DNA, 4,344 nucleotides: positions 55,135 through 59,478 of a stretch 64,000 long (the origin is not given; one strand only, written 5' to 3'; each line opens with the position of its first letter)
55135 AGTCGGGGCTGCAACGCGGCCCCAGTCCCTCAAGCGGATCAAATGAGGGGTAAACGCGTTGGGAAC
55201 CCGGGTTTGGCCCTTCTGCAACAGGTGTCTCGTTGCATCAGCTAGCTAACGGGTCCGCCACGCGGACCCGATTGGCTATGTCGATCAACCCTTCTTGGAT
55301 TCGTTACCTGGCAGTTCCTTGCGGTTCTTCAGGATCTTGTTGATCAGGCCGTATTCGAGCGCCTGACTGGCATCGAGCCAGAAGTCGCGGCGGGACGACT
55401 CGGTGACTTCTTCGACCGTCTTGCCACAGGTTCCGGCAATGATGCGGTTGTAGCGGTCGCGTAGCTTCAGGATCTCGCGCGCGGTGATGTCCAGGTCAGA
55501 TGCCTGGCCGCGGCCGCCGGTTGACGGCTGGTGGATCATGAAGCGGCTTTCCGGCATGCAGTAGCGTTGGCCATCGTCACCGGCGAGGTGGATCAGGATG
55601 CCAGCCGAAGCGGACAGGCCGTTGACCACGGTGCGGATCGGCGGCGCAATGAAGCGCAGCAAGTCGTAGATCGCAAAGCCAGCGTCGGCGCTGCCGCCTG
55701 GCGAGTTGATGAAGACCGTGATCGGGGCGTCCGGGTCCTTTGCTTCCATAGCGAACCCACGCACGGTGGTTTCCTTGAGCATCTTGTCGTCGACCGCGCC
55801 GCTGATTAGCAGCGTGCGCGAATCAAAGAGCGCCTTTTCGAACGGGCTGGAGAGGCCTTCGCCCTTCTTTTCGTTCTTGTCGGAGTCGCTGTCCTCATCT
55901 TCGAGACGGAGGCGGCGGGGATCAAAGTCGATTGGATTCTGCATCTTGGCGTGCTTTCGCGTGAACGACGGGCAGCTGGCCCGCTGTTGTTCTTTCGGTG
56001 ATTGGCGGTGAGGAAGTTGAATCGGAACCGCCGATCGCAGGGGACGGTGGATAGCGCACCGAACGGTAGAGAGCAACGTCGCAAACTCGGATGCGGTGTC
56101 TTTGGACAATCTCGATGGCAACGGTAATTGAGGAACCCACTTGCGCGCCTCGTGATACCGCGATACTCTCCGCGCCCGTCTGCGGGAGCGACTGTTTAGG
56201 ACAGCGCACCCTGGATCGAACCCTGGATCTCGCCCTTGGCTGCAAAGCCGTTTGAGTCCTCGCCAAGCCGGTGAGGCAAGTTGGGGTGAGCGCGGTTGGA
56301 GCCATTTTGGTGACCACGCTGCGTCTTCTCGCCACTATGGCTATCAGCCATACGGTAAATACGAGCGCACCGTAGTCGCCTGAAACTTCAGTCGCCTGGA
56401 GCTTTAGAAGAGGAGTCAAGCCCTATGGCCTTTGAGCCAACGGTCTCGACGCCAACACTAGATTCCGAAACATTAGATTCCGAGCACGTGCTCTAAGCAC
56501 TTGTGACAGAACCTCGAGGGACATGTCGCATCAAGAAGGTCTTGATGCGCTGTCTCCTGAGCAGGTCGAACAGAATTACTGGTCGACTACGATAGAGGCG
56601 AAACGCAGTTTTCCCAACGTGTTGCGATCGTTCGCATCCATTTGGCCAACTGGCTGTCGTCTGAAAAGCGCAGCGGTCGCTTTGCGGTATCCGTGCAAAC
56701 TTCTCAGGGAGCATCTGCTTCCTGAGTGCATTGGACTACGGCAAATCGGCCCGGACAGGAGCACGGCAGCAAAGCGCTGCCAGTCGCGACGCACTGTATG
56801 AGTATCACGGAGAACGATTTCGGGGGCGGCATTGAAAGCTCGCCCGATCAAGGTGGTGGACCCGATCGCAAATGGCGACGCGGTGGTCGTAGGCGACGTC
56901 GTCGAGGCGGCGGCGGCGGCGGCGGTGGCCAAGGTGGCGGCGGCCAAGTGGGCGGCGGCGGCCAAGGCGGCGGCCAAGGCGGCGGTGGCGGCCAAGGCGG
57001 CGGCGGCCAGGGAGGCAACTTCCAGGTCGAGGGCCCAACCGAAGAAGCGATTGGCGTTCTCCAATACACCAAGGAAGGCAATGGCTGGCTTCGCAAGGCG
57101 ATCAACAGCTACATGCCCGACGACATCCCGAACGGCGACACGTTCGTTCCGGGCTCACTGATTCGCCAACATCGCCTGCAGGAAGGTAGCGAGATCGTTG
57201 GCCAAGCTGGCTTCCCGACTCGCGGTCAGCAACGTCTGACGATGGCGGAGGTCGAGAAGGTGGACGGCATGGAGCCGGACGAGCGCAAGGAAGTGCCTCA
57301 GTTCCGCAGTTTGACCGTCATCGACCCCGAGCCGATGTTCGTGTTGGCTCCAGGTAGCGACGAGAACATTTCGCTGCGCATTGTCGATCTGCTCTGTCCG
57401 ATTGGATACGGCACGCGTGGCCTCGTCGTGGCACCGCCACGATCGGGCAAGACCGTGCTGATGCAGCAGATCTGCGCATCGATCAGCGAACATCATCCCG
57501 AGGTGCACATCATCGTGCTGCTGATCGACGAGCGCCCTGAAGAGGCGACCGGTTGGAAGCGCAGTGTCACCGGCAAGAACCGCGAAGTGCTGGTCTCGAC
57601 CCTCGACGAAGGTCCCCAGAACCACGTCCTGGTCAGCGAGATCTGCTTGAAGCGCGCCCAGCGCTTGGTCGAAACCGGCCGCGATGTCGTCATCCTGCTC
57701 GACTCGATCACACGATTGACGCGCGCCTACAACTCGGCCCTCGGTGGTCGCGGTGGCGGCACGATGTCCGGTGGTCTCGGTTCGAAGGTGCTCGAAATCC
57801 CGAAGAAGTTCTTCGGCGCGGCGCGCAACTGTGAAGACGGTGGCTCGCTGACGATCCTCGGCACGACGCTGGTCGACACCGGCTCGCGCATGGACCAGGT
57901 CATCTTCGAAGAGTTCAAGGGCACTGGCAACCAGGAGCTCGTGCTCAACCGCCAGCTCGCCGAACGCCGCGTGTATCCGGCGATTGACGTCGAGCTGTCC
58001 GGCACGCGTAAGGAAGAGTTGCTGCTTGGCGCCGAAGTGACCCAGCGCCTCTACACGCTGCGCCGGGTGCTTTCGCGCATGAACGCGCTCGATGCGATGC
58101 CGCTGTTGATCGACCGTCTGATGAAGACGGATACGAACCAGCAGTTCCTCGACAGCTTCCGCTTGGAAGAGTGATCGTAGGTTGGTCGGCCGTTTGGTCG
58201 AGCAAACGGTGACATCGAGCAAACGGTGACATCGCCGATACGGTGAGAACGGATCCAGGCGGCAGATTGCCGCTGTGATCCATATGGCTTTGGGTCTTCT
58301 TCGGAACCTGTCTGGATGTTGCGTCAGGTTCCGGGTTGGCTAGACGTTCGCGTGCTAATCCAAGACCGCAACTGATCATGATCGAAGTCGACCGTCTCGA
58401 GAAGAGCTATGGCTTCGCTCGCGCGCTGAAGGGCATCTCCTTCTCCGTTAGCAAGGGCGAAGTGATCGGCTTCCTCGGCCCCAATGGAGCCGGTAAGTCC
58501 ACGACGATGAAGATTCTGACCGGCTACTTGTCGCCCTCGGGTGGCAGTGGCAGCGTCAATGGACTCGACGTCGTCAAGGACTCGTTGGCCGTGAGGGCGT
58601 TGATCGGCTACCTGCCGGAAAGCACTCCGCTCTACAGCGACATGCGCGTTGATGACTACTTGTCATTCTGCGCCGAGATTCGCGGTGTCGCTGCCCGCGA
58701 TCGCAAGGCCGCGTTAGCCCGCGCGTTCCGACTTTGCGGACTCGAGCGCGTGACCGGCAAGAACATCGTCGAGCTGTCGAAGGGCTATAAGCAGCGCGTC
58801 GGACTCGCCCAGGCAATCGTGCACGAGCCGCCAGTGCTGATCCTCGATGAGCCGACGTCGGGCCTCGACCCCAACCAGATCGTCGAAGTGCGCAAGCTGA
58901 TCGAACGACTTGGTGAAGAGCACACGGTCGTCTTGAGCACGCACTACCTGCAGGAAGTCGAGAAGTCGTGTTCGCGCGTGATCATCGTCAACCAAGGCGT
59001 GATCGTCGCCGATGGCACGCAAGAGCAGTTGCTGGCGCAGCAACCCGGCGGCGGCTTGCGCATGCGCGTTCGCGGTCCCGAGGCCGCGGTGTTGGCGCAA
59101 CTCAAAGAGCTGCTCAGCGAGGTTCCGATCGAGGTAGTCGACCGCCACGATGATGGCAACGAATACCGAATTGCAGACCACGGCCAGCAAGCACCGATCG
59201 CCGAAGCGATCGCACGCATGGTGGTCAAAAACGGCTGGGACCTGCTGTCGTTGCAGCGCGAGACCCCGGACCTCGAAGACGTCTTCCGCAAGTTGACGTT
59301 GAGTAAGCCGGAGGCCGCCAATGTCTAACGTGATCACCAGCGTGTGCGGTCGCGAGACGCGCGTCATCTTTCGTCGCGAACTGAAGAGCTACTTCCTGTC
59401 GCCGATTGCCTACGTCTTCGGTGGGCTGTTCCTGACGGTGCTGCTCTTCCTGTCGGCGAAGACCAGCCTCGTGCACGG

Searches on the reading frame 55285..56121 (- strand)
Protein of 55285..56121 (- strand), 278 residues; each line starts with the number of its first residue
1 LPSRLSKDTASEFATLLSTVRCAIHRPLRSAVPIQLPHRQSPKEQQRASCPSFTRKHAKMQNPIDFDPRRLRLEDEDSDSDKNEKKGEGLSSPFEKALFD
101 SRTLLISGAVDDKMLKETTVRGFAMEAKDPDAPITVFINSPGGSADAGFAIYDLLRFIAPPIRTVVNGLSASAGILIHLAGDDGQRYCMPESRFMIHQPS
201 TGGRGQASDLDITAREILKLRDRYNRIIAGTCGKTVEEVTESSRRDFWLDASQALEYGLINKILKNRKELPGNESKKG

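Call 55: search_protein_families(library=pfam, proteins=[window:55285-56121:-], max_evalue=0.00001)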
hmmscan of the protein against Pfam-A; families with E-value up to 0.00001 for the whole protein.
window:55285-56121:- (278 aa): 1 family
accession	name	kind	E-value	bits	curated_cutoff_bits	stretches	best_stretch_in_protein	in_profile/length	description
PF00574.28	CLP_protease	-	6.5e-56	189.5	20.2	1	96-266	11-181/182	Clp protease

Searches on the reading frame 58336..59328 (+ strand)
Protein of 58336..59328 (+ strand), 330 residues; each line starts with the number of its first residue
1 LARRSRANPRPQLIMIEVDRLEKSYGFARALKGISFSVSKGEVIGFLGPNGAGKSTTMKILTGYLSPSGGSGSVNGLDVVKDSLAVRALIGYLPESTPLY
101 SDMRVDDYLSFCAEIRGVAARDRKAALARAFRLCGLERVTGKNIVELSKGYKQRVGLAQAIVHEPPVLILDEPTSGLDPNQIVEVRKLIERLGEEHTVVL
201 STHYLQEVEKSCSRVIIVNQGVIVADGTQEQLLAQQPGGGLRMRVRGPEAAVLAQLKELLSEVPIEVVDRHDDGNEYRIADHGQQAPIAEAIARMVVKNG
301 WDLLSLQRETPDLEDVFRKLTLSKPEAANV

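Call 55: search_protein_families(library=pfam, proteins=[window:58336-59328:+], max_evalue=0.00001)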
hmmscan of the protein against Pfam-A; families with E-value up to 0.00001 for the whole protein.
window:58336-59328:+ (330 aa): 2 families
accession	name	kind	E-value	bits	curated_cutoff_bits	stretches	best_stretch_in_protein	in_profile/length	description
PF00005.33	ABC_tran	-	1.4e-28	100.7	25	1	31-175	1-137/137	ABC transporter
PF13304.12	AAA_21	-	2.8e-10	41.2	27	1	146-203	237-298/304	AAA domain, putative AbiEii toxin, Type IV TA system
